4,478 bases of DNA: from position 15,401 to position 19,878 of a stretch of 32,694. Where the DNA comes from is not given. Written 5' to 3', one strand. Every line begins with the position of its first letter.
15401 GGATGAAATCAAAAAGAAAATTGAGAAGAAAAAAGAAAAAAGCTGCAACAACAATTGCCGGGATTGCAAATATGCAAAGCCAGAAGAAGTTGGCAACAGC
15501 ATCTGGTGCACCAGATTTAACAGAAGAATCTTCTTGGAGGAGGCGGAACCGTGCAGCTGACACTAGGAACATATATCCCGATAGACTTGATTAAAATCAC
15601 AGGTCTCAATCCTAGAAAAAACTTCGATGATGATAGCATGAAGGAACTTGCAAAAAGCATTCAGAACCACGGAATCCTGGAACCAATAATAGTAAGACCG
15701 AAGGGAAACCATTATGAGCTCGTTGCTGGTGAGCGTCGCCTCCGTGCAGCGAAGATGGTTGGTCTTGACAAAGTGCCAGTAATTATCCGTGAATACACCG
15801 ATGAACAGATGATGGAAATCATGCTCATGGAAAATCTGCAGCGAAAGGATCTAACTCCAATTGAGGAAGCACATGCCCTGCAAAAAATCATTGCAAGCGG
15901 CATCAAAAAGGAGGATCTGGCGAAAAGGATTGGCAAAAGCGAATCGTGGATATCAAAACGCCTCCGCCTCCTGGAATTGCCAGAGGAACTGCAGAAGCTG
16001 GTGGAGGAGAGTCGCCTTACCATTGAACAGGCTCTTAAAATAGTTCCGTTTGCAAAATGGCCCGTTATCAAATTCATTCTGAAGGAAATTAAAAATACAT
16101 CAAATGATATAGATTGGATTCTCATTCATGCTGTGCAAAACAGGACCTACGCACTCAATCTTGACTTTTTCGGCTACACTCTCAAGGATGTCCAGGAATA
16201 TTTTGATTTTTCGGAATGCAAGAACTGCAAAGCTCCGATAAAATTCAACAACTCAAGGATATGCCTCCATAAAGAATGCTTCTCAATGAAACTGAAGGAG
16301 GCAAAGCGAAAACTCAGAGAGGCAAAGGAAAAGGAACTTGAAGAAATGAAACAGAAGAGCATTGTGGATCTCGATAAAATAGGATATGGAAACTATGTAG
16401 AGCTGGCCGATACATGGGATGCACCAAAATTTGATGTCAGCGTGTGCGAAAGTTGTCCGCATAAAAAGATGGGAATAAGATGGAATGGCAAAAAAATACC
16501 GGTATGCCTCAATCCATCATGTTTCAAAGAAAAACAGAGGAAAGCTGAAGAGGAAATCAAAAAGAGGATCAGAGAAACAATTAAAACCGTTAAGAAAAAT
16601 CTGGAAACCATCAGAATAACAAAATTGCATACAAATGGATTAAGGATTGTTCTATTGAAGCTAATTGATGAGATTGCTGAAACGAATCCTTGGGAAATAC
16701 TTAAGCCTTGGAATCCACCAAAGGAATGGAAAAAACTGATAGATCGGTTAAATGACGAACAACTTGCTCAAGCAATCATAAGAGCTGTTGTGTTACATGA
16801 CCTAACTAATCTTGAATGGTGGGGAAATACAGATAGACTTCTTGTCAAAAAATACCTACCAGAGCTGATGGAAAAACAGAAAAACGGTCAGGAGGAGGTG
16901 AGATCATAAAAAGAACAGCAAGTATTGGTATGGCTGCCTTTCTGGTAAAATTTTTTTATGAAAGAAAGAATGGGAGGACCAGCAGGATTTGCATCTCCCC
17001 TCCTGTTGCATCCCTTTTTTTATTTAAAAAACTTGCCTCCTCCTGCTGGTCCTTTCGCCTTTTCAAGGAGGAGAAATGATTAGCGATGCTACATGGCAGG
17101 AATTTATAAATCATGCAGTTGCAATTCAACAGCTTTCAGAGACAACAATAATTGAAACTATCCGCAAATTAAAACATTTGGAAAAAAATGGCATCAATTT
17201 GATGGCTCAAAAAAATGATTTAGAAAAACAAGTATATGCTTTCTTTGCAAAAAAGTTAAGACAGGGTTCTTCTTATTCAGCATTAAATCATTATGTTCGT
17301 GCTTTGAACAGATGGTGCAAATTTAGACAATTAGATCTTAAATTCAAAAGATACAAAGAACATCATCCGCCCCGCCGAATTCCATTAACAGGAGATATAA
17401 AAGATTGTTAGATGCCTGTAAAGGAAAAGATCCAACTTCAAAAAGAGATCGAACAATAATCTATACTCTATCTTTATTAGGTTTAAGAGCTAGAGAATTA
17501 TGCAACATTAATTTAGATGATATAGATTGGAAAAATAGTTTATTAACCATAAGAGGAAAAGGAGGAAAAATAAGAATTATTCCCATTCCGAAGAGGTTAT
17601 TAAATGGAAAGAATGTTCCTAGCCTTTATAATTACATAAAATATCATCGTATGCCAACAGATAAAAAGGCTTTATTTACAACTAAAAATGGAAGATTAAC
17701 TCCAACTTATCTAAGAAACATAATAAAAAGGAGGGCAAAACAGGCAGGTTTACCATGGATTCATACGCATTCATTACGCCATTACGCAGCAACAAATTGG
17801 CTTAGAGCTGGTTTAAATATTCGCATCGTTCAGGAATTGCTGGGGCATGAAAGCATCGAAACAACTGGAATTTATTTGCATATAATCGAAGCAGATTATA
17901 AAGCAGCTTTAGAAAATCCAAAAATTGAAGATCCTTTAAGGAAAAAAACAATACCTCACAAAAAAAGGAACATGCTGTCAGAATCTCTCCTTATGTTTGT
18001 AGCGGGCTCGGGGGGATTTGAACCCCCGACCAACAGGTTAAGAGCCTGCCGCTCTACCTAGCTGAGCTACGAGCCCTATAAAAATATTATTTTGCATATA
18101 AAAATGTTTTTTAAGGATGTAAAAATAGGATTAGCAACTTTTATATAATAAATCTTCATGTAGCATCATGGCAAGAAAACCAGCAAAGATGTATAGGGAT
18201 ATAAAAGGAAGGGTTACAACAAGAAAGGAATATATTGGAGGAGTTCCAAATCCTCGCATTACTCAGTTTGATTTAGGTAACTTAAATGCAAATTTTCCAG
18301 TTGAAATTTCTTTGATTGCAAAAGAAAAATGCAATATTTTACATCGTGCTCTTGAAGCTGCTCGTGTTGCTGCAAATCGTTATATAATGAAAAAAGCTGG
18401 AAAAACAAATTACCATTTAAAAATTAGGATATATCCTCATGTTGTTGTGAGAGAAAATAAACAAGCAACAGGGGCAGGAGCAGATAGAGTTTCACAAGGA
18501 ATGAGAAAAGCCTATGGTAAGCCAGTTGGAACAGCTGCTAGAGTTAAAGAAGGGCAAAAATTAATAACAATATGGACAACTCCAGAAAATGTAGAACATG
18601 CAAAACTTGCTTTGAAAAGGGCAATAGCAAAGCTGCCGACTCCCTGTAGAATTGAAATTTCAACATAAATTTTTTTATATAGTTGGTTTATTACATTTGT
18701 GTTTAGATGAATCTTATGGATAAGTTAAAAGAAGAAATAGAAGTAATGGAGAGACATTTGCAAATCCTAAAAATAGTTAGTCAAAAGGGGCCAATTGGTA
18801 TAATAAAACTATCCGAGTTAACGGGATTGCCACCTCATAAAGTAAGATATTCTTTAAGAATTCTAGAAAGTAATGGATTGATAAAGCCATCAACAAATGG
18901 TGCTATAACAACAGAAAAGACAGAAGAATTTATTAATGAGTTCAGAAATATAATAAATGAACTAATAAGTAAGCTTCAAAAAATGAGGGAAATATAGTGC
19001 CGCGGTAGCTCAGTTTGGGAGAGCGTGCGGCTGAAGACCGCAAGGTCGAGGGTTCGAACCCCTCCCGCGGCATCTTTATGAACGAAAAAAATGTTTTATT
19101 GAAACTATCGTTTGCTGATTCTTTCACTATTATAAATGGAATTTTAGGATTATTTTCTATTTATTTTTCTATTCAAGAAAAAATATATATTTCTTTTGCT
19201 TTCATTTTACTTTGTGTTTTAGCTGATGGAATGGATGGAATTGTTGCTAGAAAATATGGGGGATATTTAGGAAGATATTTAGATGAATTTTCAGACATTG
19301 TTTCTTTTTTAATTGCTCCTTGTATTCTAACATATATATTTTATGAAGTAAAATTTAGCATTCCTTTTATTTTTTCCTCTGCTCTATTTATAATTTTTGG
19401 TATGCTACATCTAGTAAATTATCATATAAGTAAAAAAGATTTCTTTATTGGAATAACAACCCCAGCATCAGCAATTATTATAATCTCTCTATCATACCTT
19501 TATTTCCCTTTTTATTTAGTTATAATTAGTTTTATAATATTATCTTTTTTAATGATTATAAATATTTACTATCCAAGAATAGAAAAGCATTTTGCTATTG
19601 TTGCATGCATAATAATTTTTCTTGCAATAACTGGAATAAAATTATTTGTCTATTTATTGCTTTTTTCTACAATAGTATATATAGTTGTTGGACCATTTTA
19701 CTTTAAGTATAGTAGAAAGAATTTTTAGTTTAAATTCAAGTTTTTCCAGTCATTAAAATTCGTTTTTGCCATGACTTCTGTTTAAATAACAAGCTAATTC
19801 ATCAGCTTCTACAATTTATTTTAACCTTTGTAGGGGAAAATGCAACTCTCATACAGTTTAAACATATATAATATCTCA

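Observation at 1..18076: At least 18 kb integrated element at the 3' end of tRNA-Lys(CTT)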

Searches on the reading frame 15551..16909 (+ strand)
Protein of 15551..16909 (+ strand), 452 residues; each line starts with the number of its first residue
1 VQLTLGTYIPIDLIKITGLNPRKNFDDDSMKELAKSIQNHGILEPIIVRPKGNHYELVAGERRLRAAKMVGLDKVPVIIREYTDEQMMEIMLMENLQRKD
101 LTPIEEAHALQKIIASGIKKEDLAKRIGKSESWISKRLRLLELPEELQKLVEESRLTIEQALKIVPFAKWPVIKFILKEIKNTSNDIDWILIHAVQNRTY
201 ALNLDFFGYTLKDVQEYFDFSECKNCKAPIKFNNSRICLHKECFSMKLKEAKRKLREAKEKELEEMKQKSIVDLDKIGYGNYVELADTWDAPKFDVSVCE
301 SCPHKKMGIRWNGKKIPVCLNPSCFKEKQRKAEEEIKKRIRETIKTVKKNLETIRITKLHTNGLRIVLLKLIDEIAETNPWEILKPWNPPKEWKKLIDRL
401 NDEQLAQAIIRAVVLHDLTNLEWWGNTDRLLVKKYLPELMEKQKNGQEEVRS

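Call 10: search_protein_families(library=pfam, proteins=[window:15551-16909:+], max_evalue=0.01)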
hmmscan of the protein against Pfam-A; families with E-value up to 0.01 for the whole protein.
window:15551-16909:+ (452 aa): 5 families
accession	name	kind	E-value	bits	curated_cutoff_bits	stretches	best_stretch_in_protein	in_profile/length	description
PF02195.25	ParB_N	-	2.2e-31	108.2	26.3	1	8-97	5-95/95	ParB N-terminal domain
PF17762.8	HTH_ParB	-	3.9e-17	62.7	22.6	1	99-167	1-70/102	ParB HTH domain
PF08535.16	KorB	-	4.7e-07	30.1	22.3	1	117-152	3-38/89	KorB domain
PF07506.17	RepB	-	8.2e-05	23.2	30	1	97-152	1-59/185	RepB plasmid partitioning protein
PF09850.14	DotU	-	0.0017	18.5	27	1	330-387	22-79/205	Type VI secretion system protein DotU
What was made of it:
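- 15551..16909 (+): ParB-family protein (N-terminal ParB/Srx and HTH domains, long C-terminal extension); accessory, not found in E093 or Aciduliprofundum. PF02195 2e-31, PF17762 4e-17 (call 10).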

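Call 15: find_encoding_contigs(protein=window:15551-16909:+, flank=10000, max_places=8)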
Protein window:15551-16909:+ (452 aa): no gene with exactly this product is on record in the collection.

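Call 24: search_protein_families(library=phrogs, proteins=[window:15551-16909:+], max_evalue=0.01)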
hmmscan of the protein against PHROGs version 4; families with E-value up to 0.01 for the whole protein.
window:15551-16909:+ (452 aa): 27 families (the best 25 are shown)
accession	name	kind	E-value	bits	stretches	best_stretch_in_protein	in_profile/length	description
phrog_3264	-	DNA, RNA and nucleotide metabolism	7.7e-48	164.8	1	8-278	51-265/337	ParB-like partition protein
phrog_6218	-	DNA, RNA and nucleotide metabolism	4.4e-41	142.6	1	19-177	18-178/506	ParB-like partition protein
phrog_4715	-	DNA, RNA and nucleotide metabolism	3e-38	132.6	1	9-186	150-353/630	ParB-like partition protein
phrog_1033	-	DNA, RNA and nucleotide metabolism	3.5e-28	100.3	1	17-165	45-200/334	ParB-like partition protein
phrog_18726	-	unknown function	3.2e-27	96.4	1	9-262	6-286/572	-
phrog_8071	-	DNA, RNA and nucleotide metabolism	1.3e-16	61.9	1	8-106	9-103/389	ParB-like partition protein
phrog_620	-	DNA, RNA and nucleotide metabolism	2.2e-16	61.6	1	7-95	10-95/217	ParB-like partition protein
phrog_12047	-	DNA, RNA and nucleotide metabolism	3.4e-16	60.7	1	21-125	14-117/301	ParB-like partition nuclease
phrog_3951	-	unknown function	8.7e-15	56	1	10-145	20-167/301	-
phrog_498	-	other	2.7e-13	50.3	1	8-93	37-121/633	DNA methyltransferase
phrog_940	-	DNA, RNA and nucleotide metabolism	1.1e-10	42.3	1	8-102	8-99/388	nuclease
phrog_18056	-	DNA, RNA and nucleotide metabolism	1.3e-10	41.7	1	14-126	11-115/387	ParB-like partition nuclease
phrog_7783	-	unknown function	1.7e-10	41.3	1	8-161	4-164/634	-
phrog_723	-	DNA, RNA and nucleotide metabolism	1.5e-09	39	1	20-118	27-122/223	ParB-like partition protein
phrog_15396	-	DNA, RNA and nucleotide metabolism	2.4e-09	38.4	1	23-95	20-90/258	ParB-like partition nuclease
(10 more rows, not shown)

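Call 69: search_protein_families(library=ncbifam, proteins=[window:15551-16909:+], max_evalue=0.001)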
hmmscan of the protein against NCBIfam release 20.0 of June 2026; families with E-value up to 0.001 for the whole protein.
window:15551-16909:+ (452 aa): 7 families
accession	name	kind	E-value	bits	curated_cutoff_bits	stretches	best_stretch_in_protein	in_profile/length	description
TIGR04285.1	nucleoid_noc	exception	1.5e-55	188.3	315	1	8-183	4-180/255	nucleoid occlusion protein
TIGR00180.1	parB_part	domain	2.3e-48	164.4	58.45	1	9-158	8-161/186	ParB/RepB/Spo0J family partition protein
TIGR03734.1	PRTRC_parB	hypoth_equivalog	1.7e-40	139.1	278.6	1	17-158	4-151/555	PRTRC system ParB family protein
TIGR03454.1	partition_RepB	equivalog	1.7e-19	70.4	201.5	1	14-149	72-210/325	plasmid partitioning protein RepB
NF010406.0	PRK13832.1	subfamily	6.7e-12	44.7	640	1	26-201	25-207/578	plasmid partitioning protein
NF010440.0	PRK13866.1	equivalog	1.1e-11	44.5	522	1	27-124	87-186/336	plasmid partitioning protein RepB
NF053625.1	SerKinSerKArch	equivalog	1.4e-05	24.4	380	1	12-87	17-95/244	ADP-dependent L-serine kinase SerK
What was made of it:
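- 15551..16909 (+): TIGR00180 (call 69).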

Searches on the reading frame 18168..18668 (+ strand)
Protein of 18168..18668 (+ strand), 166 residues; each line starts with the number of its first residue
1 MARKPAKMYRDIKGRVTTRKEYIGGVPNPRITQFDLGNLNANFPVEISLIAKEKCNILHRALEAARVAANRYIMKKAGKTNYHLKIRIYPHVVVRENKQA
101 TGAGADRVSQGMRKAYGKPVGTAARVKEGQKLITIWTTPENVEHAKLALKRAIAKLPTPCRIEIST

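Call 10: search_protein_families(library=pfam, proteins=[window:18168-18668:+], max_evalue=0.01)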
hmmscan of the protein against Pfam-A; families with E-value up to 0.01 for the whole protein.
window:18168-18668:+ (166 aa): 1 family
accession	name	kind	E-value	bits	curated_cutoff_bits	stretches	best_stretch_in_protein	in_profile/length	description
PF00252.24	Ribosomal_L16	-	7.9e-35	120.1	27.9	1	17-162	6-131/132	Ribosomal protein L16p/L10e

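Call 16: find_related_loci(query=window:18168-18668:+, collection=genome_contigs, flank=10000)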
Query window:18168-18668:+ (166 aa) in genome_contigs; peptide patterns used: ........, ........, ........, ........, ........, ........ (x = any residue, [..] = any of these).
600 stretches matched a pattern (row limit reached: there are more); 579 encode a relative of the query (tblastn E <= 1e-3); the best 80 are kept; 80 distinct loci.
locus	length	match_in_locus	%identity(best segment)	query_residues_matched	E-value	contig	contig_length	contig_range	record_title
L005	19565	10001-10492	94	1-164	2e-103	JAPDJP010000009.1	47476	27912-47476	MAG: Thermoplasmatota archaeon isolate S4B5_HD70 c_000000000266, whole genome shotgun sequence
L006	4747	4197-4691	90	1-165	1e-101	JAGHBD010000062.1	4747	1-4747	MAG: Thermoplasmata archaeon isolate AUK247 PB_MBMC_201_c_000000000042, whole genome shotgun sequence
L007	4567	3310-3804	87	1-165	3e-99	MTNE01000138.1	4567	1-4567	MAG: Thermoplasmatales archaeon JdFR-43 JGI24020J35080_1005037, whole genome shotgun sequence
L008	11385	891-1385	87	1-165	5e-98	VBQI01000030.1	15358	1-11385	MAG: Thermoplasmata archaeon isolate M10_bin2222 scaffold1894, whole genome shotgun sequence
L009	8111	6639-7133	85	1-165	3e-94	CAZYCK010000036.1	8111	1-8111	MAG TPA_asm: uncultured Thermoplasmatales archaeon isolate binchicken_co164_186 genome assembly, contig: NODE_3507_lengt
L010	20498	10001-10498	78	1-166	4e-86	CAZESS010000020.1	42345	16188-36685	MAG TPA_asm: uncultured Thermoplasmatales archaeon isolate SRP141376_co2_183 genome assembly, contig: NODE_2102_length_4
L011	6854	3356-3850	76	1-165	3e-86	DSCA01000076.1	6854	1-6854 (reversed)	MAG TPA_asm: Thermoplasmatales archaeon isolate SpSt-1185 Ga0129302_1007129, whole genome shotgun sequence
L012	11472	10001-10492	76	1-164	1e-84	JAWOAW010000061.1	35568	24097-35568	MAG: Thermoplasmatota archaeon isolate BLK2-2.bin.188 k191_2221788, whole genome shotgun sequence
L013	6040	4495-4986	70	1-164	4e-78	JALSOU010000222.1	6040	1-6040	MAG: Thermoplasmata archaeon isolate 356-284_metabat1_scaf2bin.148 356-284_scaffold_9787_c1, whole genome shotgun sequen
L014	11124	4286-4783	65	1-166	4e-74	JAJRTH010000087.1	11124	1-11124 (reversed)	MAG: archaeon isolate Dive96_bin1.310 k141_4807303, whole genome shotgun sequence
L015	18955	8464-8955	63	1-164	2e-72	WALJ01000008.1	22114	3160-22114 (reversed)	MAG: Thermoplasmata archaeon isolate S014_43_esom k151_115481, whole genome shotgun sequence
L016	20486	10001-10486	62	1-162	4e-71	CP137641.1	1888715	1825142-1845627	Methanoculleus palmolei strain DSM 4273 chromosome, complete genome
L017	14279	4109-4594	66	1-162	5e-71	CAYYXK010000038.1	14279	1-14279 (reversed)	MAG TPA_asm: uncultured Thermoplasmata archaeon isolate SRP141559_co1_62 genome assembly, contig: NODE_2286_length_14279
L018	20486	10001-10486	62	1-162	2e-70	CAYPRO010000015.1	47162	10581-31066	MAG TPA_asm: uncultured Methanoculleus sp. isolate SRP263991_co4_12 genome assembly, contig: NODE_700_length_47162_cov_9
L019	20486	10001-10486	62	1-162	1e-70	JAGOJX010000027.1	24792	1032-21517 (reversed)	MAG: Methanoculleus sp. isolate Go_SlDig_bin_367 Go_SlDig_5571_length_24792_cov_56.485181, whole genome shotgun sequence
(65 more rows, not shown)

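Call 26: find_encoding_contigs(protein=window:18168-18668:+, flank=10000, max_places=10)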
Protein window:18168-18668:+ (166 aa): 1 contig read that carries it; 1 place shown.
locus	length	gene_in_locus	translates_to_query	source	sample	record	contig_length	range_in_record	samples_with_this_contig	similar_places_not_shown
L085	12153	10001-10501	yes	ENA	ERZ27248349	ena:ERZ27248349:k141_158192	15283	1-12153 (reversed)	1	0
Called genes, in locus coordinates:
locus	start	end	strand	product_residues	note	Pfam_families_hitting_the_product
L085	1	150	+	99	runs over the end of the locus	-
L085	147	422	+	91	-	-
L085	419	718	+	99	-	-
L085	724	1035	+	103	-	-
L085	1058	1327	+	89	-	-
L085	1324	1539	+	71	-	-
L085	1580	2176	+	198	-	-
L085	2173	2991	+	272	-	-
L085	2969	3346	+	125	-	-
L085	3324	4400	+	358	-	PF13592:HTH_33 (faint)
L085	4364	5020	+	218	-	PF00239:Resolvase, PF25787:HTH_SB (weak)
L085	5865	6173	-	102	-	-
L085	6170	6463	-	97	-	PF01638:HxlR (weak), PF01047:MarR (weak), PF01978:TrmB (weak)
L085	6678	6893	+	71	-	-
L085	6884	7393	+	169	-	-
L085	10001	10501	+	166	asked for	PF00252:Ribosomal_L16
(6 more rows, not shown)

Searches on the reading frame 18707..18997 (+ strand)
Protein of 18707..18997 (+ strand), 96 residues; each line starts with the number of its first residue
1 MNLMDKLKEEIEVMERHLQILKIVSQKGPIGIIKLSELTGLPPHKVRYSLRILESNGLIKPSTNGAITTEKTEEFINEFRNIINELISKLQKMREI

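Call 10: search_protein_families(library=pfam, proteins=[window:18707-18997:+], max_evalue=0.01)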
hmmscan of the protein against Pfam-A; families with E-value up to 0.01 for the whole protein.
window:18707-18997:+ (96 aa): 10 families
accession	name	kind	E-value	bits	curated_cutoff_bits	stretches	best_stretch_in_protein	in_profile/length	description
PF21715.3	CggR_N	-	5.1e-07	29.7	30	1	13-82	1-70/71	CggR N-terminal DNA binding domain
PF13412.12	HTH_24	-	2.5e-06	27.4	21.9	1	16-60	4-48/48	Winged helix-turn-helix DNA-binding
PF01022.26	HTH_5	-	9.4e-05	22.7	22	1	18-60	5-46/47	Bacterial regulatory protein, arsR family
PF08220.18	HTH_DeoR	-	0.00025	21.2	21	1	16-71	1-56/57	DeoR-like helix-turn-helix domain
PF08461.16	HTH_12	-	0.0007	19.9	21.4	1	45-73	34-63/66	Ribonuclease R winged-helix domain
PF25212.1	HVO_A0114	-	0.0027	17.9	27.6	1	15-66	22-73/84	HVO_A0114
PF14947.12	HTH_45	-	0.0039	17.6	25.5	1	19-84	10-74/77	Winged helix-turn-helix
PF14394.12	DUF4423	-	0.005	17.1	30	0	32-92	39-97/165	Domain of unknown function (DUF4423)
PF12840.13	HTH_20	-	0.0066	16.8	27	0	35-60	24-49/51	Helix-turn-helix domain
PF01047.28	MarR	-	0.0078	16.5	24.6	0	17-60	5-48/59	MarR family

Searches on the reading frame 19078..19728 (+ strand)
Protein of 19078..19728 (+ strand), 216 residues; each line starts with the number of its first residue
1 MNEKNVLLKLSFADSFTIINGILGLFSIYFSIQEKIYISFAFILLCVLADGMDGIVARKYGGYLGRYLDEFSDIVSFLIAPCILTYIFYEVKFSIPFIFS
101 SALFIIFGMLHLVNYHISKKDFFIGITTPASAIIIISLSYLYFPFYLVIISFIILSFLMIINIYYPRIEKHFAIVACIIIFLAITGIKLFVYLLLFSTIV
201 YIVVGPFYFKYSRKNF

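Call 10: search_protein_families(library=pfam, proteins=[window:19078-19728:+], max_evalue=0.01)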
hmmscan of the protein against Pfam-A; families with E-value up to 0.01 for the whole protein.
window:19078-19728:+ (216 aa): 1 family
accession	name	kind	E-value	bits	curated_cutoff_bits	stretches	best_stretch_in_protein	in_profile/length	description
PF01066.26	CDP-OH_P_transf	-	3e-10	41.1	22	1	12-153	3-141/152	CDP-alcohol phosphatidyltransferase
